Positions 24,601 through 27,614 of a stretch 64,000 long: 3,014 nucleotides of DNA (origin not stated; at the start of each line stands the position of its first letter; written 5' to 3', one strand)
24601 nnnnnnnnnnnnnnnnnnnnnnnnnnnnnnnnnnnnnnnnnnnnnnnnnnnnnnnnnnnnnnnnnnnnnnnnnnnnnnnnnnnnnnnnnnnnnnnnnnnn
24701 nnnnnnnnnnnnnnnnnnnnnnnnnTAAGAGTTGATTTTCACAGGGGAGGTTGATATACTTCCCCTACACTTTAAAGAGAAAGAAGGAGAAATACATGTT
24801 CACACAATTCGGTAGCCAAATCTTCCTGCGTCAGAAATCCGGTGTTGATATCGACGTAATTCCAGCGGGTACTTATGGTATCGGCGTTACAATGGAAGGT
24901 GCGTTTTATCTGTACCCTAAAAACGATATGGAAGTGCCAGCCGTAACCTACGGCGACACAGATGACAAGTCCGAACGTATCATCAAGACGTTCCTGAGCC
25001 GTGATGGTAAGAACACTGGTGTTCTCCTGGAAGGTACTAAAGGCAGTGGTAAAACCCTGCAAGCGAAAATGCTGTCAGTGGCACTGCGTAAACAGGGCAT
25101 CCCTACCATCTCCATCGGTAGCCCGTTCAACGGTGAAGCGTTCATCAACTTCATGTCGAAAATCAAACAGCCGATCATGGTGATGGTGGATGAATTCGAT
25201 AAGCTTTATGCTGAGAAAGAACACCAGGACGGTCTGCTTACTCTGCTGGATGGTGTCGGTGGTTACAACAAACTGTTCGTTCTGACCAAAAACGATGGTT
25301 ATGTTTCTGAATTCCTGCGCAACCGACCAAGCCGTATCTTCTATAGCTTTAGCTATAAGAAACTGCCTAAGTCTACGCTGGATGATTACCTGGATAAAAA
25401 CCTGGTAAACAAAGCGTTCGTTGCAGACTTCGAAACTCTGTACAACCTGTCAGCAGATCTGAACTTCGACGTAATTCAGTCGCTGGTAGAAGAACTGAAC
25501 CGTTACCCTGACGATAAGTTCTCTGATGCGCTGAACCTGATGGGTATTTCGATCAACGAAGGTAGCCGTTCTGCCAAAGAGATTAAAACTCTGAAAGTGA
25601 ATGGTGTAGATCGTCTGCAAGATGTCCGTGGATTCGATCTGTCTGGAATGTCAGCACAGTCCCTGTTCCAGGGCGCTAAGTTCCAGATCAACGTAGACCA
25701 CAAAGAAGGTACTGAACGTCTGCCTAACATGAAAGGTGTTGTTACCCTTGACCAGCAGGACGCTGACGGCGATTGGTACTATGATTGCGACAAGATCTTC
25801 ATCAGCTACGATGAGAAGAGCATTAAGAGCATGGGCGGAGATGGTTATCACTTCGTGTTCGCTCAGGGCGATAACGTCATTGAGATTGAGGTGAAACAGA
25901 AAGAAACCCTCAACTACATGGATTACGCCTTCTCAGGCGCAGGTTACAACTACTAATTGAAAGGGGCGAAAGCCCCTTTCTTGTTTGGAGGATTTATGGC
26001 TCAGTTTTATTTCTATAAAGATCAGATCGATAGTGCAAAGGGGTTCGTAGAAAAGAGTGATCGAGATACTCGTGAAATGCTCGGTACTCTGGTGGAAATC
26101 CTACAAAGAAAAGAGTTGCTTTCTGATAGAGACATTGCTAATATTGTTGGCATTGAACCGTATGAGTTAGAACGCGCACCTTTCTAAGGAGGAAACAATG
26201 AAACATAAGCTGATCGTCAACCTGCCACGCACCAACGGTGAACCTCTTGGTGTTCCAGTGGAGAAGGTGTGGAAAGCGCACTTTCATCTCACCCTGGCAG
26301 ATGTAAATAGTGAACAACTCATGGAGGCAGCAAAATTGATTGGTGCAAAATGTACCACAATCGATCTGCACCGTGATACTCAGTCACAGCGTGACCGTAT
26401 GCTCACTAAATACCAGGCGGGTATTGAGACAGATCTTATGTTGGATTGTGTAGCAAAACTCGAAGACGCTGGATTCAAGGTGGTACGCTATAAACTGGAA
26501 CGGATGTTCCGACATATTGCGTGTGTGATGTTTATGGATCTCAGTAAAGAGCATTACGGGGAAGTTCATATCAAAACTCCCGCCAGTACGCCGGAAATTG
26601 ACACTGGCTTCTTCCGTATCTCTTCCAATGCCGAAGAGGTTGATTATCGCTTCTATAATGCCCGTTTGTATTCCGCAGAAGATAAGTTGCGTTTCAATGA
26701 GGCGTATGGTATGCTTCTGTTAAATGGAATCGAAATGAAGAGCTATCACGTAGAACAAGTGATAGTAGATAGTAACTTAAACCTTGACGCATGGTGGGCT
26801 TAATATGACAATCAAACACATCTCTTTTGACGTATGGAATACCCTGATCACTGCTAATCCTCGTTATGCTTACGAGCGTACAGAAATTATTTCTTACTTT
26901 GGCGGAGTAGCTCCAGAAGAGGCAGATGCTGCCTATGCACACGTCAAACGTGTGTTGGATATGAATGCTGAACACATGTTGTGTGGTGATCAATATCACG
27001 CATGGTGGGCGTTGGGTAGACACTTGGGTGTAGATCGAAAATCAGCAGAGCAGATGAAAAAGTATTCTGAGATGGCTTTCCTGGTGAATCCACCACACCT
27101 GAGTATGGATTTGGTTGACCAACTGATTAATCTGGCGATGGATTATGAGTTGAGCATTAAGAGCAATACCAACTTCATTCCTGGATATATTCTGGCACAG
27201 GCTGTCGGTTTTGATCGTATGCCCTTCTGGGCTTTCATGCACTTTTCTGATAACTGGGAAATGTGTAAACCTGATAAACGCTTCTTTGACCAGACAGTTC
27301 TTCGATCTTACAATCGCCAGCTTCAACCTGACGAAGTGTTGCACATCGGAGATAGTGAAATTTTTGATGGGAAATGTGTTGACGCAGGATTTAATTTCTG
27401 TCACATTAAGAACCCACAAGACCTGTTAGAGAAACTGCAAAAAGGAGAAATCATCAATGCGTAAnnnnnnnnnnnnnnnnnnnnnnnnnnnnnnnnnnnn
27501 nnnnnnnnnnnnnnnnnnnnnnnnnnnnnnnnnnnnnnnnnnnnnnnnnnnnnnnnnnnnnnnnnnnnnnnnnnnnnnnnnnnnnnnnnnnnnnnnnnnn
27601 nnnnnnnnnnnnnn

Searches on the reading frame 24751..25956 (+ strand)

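Call 7: search_protein_families(library=pfam, proteins=[window:24751-25956:+], max_evalue=0.01)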
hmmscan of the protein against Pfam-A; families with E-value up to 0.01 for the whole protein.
window:24751-25956:+ (401 aa): 3 families
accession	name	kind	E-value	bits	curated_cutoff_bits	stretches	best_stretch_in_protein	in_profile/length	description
PF20720.3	nSTAND3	-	1.9e-05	24.8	27.2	1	87-179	16-109/155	Novel STAND NTPase 3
PF00004.35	AAA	-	0.00012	22.9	21.2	1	91-179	1-107/131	ATPase family associated with various cellular activities (AAA)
PF25199.1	nSTAND_NTPase5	-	0.0039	17.5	34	1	75-155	26-111/145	Novel STAND NTPase 5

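Call 54: search_protein_families(library=phrogs, proteins=[window:24751-25956:+], max_evalue=0.00001)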
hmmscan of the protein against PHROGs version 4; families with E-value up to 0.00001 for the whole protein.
window:24751-25956:+ (401 aa): 1 family
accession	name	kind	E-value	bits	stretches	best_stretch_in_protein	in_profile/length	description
phrog_2376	-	other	5.9e-101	339.4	1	16-322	2-321/363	ATPase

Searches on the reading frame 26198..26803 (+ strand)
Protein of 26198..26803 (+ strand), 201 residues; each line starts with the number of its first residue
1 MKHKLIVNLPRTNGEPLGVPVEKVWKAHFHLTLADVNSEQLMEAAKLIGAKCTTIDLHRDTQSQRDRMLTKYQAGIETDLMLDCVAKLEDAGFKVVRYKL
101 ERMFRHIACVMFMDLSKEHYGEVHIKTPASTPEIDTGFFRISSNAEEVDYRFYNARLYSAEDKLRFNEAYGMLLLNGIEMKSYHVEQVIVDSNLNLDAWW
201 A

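Call 7: search_protein_families(library=pfam, proteins=[window:26198-26803:+], max_evalue=0.01)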
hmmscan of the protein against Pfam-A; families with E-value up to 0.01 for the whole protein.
window:26198-26803:+ (201 aa): 0 families

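Call 14: search_protein_families(library=phrogs, proteins=[window:26198-26803:+], max_evalue=0.001)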
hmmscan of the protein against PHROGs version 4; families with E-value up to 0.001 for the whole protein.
window:26198-26803:+ (201 aa): 1 family
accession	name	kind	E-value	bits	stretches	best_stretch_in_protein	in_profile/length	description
phrog_22504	-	unknown function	7.2e-113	376.2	1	1-201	1-201/201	-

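Call 48: search_solved_structures(query=window:26198-26803:+, max_evalue=10)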
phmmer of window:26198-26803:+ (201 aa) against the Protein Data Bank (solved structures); distinct sequences matched with E-value up to 10: 2.
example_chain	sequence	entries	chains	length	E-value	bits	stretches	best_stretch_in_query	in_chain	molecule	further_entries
6h1w_A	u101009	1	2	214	0.29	13.8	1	15-67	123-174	MJ1004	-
2yt8_A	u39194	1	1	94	0.9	12.2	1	110-137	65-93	Amyloid beta A4 precursor protein-binding family A member 3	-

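Call 60: search_protein_representatives(protein=window:26198-26803:+)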
Query: 201 residues. Proteins with E-value up to 0.001 (for the whole library): 77; up to 1e-10: 35; up to 1e-30: 5. The best 77 are listed.
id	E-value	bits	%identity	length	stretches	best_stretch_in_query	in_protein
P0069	6.1e-62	224.9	57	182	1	21-201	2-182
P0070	5.4e-43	163.0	85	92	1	1-88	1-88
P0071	6.3e-34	133.5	45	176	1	26-201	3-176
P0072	5.1e-33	130.5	42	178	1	26-201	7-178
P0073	4.9e-31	124.0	74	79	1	125-201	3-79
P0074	7.7e-29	116.9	41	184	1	26-201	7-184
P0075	1.5e-25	106.2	39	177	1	27-200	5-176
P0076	1.9e-24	102.5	40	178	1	27-200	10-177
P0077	5.4e-24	101.1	38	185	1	26-200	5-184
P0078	1.9e-23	99.3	37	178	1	27-201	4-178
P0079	1.4e-22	96.4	40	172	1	28-201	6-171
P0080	2.0e-22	95.9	36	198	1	25-201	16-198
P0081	9.6e-22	93.7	38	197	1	26-200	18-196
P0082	1.6e-21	93.0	37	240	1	28-200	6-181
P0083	1.6e-21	93.0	34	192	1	26-200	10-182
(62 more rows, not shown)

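Call 63: search_protein_families(library=pfam, alignment_id=A5, max_evalue=0.01)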
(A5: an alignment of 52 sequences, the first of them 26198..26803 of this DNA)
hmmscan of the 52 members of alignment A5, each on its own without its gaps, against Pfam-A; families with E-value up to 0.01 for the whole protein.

A. member 1, window:26198-26803:+ (201 aa): 0 families

B. families by the number of members that match (of 52 scanned): 4 families
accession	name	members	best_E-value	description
PF13328.12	HD_4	1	8.1e-20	HD domain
PF00293.34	NUDIX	1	3e-13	NUDIX domain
PF01966.28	HD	1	0.00013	HD domain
PF24823.1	PH_RDR2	1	0.0035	RDR2 PH-like domain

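Call 64: search_solved_structures(query=A5, max_evalue=10)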
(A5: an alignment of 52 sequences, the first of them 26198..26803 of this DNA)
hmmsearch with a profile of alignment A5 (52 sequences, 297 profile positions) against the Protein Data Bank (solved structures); distinct sequences matched with E-value up to 10: 30.
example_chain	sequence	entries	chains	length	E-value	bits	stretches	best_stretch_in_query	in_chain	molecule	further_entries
7f6g_D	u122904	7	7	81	0.33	13.6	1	55-135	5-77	Guanine nucleotide-binding protein G(I)/G(S)/G(O) subunit gamma-2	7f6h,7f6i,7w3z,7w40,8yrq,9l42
6pcv_G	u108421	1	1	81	0.43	13.3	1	55-135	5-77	Guanine nucleotide-binding protein G(I)/G(S)/G(O) subunit gamma-2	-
5xy3_Z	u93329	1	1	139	0.47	13.1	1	23-73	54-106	Ribosomal protein L27e, putative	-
8gcp_C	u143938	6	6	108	0.61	12.7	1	67-135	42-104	Guanine nucleotide-binding protein subunit gamma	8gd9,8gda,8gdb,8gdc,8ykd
1xhm_B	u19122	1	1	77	0.83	12.3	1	65-135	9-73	Guanine nucleotide-binding protein G(I)/G(S)/G(O) gamma-2 subunit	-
1no1_A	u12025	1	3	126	0.84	12.3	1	20-62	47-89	replisome organizer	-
7bz2_G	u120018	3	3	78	0.9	12.2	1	65-135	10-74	Guanine nucleotide-binding protein G(I)/G(S)/G(O) subunit gamma-2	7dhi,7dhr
9jih_A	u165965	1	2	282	0.94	12.1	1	115-191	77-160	Arf-GAP with SH3 domain, ANK repeat and PH domain-containing protein 3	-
6vms_C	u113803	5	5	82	0.94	12.1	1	65-135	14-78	Guanine nucleotide-binding protein G(I)/G(S)/G(O) subunit gamma-2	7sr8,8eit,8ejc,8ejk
3v5w_G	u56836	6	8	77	0.96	12.1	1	65-135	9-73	Guanine nucleotide-binding protein G(I)/G(S)/G(O) subunit gamma-2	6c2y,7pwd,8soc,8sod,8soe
1omw_G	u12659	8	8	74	0.97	12.1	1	65-135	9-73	Guanine nucleotide-binding protein G(I)/G(S)/G(O) gamma-2 subunit | Guanine nucleotide-binding protein G(I)/G(S)/G(O) subunit gamma-2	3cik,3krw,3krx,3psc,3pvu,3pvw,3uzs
7na7_G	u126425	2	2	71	1.1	11.9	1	71-135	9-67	Guanine nucleotide-binding protein G(I)/G(S)/G(O) subunit gamma-2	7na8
8k9l_G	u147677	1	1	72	1.2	11.8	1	70-135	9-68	Guanine nucleotide-binding protein G(I)/G(S)/G(O) subunit gamma-2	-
10ja_G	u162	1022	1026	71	1.2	11.8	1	71-135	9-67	Guanine nucleotide-binding protein G(I)/G(S)/G(O) subunit gamma-2 | G protein | G protein gamma subunit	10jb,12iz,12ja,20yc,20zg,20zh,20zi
8uqo_D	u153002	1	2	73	1.2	11.7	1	70-135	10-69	Guanine nucleotide-binding protein subunit gamma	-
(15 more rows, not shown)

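Call 65: search_dna_similar(query=window:26198-26803:+, collection=phages, mode=protein, max_rows=30, rows=spread, max_evalue=0.001)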
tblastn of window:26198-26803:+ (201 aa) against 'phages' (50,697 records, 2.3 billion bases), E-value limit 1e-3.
Records with a match: 187; places in all: 187; records where one place covers at least 80% of the query: 187.
Best place of each record, by identity: 90-95% 5; 60-80% 72; <60% 110.
By first word of the organism name: Rheinheimera 110; Escherichia 61; Klebsiella 7; Phapecoctavirus 3; Pseudomonas 1; Shigella 1; Acinetobacter 1; Dompiswa 1; Campylobacter 1; Citrobacter 1.
By host as written in the record: Rheinheimera sp. BAL341 110; Escherichia coli 17; Escherichia coli K-12 MG1655 10; - 6; Escherichia coli EC3.18 4; Escherichia coli O177 3; Klebsiella pneumoniae 135080 2; Shigella flexneri DA340 2; and 26 more.
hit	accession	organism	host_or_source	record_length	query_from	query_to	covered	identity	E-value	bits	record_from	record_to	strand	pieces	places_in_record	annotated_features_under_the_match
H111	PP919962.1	Klebsiella phage KP2025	Klebsiella pneumoniae 12092025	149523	1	201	100%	92.5%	1e-126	398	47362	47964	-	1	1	hypothetical protein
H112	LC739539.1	Escherichia phage phiWec190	Escherichia coli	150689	3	201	99%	79.9%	3e-107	342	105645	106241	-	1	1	hypothetical protein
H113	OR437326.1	Escherichia phage iGC_PHA_EC001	Escherichia coli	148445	1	201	100%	76.6%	2e-107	343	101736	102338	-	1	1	hypothetical protein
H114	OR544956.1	Escherichia phage vB_EcoM_EP57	Escherichia coli O157:H7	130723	1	201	100%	76.1%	2e-107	343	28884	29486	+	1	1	hypothetical protein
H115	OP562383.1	Acinetobacter phage vB_AbaM_ ABPW7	Acinetobacter sp.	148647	1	201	100%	76.1%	2e-107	343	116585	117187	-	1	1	hypothetical protein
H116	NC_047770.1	Escherichia phage ESCO13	Escherichia coli BEN 4311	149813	1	201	100%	76.1%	2e-107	343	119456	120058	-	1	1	hypothetical protein | ESCO13_00227: ribosome_binding_site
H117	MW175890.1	Dompiswa phage TSP7_1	Columba livia domestica cloacal swab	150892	1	201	100%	76.1%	2e-107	343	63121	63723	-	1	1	hypothetical protein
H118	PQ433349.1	Escherichia phage vB_Ec-G1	Escherichia coli 5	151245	1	201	100%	76.1%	2e-107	343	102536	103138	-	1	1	hypothetical protein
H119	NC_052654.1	Escherichia phage vB_EcoM-Ro121c4YLVW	Escherichia coli STEC O121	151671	1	201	100%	76.1%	2e-107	343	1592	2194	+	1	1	hypothetical protein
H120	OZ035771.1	Phapecoctavirus DIJ07P2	-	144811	1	201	100%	76.1%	4e-107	342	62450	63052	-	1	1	record has no annotation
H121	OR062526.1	Escherichia phage vB_EcoM_10C3_SA_NWU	Escherichia coli O177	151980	1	201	100%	76.1%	4e-107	342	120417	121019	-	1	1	hypothetical protein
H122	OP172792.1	Escherichia phage ECO340P2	Shigella flexneri DA340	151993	1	201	100%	75.6%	6e-107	342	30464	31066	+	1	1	hypothetical protein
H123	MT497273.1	Rheinheimera phage vB_RspM_barba_12-9G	Rheinheimera sp. BAL341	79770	24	201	89%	36.0%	2e-20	94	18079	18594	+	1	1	hypothetical protein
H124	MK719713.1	Rheinheimera phage vB_RspM_Barba8A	Rheinheimera sp. BAL341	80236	24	201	89%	36.0%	2e-20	94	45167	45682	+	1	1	hypothetical protein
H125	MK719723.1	Rheinheimera phage vB_RspM_Barba14S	Rheinheimera sp. BAL341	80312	24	201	89%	36.0%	2e-20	94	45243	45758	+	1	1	hypothetical protein (x2)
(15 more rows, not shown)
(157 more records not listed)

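Call 66: predict_structure(alignment_id=A5)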
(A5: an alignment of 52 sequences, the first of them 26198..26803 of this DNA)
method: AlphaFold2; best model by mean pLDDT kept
length: 201 residues; sequences in the alignment: 52
mean_pLDDT: 91.1   pTM: 0.84
mean pLDDT of the five models: 91.1, 90.9, 90.8, 90.2, 89.9
residues with pLDDT >= 90: 168; 70-90: 10; 50-70: 15; < 50: 8
segments of 3 or more residues with pLDDT < 50: 1-5
pLDDT, mean of each block of 10 residues (from residue 1): 48 57 81 98 98 93 96 97 98 98 94 96 98 96 93 97 98 97 97 94 80
secondary structure, 60 per line:
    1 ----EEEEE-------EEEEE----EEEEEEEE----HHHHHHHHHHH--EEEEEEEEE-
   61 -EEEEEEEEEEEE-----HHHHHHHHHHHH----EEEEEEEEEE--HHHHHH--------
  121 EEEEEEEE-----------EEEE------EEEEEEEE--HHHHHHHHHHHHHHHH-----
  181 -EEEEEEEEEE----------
elements in order: E5-9 E17-21 E26-33 H38-48 E51-59 E62-73 H79-90 E95-104 H107-112 E121-128 E140-143 E150-157 H160-175 E182-191

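Call 68: fold_search(model_id=the predicted structure, library=pdb)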
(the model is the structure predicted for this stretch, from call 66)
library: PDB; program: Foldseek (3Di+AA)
matches with E <= 10: 1170; with E <= 0.001: 0
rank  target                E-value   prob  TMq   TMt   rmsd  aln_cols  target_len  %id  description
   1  2pgc_A                1.1e-03  0.96  0.27  0.27  14.8       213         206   11  Crystal structure of a a marine metagenome protein (jcvi_pep_1096685590403) from uncultured marine organism at 2.53 A  (released 2007-04-24)
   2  2pgc_C                1.2e-03  0.96  0.27  0.27  14.7       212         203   11  Crystal structure of a a marine metagenome protein (jcvi_pep_1096685590403) from uncultured marine organism at 2.53 A  (released 2007-04-24)
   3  2pgc_B                1.3e-03  0.96  0.27  0.27  14.8       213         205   11  Crystal structure of a a marine metagenome protein (jcvi_pep_1096685590403) from uncultured marine organism at 2.53 A  (released 2007-04-24)
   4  3nn4_A                2.5e-03  0.84  0.25  0.22  15.6       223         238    9  Structure of chlorite dismutase from Candidatus Nitrospira defluvii R173K mutant (released 2010-07-28)
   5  2zho_C                3.1e-03  0.95  0.31  0.38   9.0       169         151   13  Crystal structure of the regulatory subunit of aspartate kinase from Thermus thermophilus (ligand free form) (released 2009-02-17)
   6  3nn2_B                3.3e-03  0.91  0.29  0.25  15.4       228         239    9  Structure of chlorite dismutase from Candidatus Nitrospira defluvii in complex with cyanide (released 2010-07-28)
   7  4m05_B                3.3e-03  0.82  0.24  0.22  15.5       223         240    9  Crystal Structure of Mutant Chlorite Dismutase from Candidatus Nitrospira defluvii R173E (released 2014-01-15)
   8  2f1f_B                3.5e-03  0.98  0.30  0.35   9.4       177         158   12  Crystal structure of the regulatory subunit of acetohydroxyacid synthase isozyme III from E. coli (released 2006-01-24)
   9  2zho_F                3.7e-03  0.89  0.27  0.34   8.9       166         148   12  Crystal structure of the regulatory subunit of aspartate kinase from Thermus thermophilus (ligand free form) (released 2009-02-17)
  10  3nn3_A                3.9e-03  0.85  0.27  0.24  15.4       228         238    9  Structure of chlorite dismutase from Candidatus Nitrospira defluvii R173A mutant (released 2010-07-28)
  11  1vdh_A                3.9e-03  0.85  0.26  0.22  15.0       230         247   12  Structure-based functional identification of a novel heme-binding protein from thermus thermophilus HB8 (released 2004-09-22)
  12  8uf0_B                4.1e-03  0.97  0.29  0.30  13.4       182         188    9  T33-ml23 - Designed Tetrahedral Protein Cage Using Machine Learning Algorithms (released 2023-11-15)
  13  9f1o_A                4.1e-03  0.90  0.27  0.21  15.0       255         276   11  Crystal structure of the DyP-type peroxidase PROSS variant from Pseudomonas putida (released 2025-04-30)
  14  4wws_D                5.8e-03  0.80  0.26  0.23  15.4       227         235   10  Structure of Chlorite dismutase-like Protein from Listeria monocytogenes (released 2015-02-04)
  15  9mhq_A                6.5e-03  0.89  0.29  0.27  15.2       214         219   10  G169V variant of Streptomyces coelicolor coproheme decarboxylase in complex with Monovinyl, Monopropionate Deuteroheme (released 2025-10-22)
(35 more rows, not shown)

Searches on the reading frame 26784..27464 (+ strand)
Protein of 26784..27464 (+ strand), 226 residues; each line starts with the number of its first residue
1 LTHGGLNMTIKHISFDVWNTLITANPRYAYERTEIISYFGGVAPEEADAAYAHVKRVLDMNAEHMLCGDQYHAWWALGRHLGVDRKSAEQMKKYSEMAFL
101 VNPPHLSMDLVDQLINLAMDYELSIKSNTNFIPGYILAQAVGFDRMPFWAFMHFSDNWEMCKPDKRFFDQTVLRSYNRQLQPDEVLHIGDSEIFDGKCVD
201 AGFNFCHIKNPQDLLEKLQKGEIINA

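Call 3: search_protein_families(library=pfam, proteins=[window:26784-27464:+], max_evalue=0.01)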
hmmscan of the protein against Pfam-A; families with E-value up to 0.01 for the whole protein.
window:26784-27464:+ (226 aa): 1 family
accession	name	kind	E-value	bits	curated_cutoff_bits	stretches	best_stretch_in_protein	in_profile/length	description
PF00702.32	Hydrolase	-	0.0002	22.3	26.4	1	10-192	1-181/191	haloacid dehalogenase-like hydrolase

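Call 19: search_protein_families(library=ncbifam, proteins=[window:26784-27464:+], max_evalue=0.01)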
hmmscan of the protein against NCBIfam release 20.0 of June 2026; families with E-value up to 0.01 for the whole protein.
window:26784-27464:+ (226 aa): 2 families
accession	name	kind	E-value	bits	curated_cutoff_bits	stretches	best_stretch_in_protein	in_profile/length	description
TIGR02252.1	DREG-2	subfamily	1.6e-08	34.6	155.2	1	11-195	1-190/203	HAD hydrolase, REG-2-like, family IA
TIGR02254.1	YjjG_YfnB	equivalog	0.0027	17.2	159.9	0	146-212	136-200/223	YjjG family noncanonical pyrimidine nucleotidase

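Call 20: search_protein_families(library=padloc, proteins=[window:26784-27464:+], max_evalue=0.01)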
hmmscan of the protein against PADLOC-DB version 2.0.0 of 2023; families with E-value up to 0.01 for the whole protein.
window:26784-27464:+ (226 aa): 0 families

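Call 84: search_protein_families(library=phrogs, proteins=[window:26784-27464:+], max_evalue=0.001)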
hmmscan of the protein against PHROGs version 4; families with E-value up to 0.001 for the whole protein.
window:26784-27464:+ (226 aa): 1 family
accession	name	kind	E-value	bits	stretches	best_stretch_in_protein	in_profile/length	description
phrog_14393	-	other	3.4e-83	279.9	1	8-226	1-219/219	hydrolase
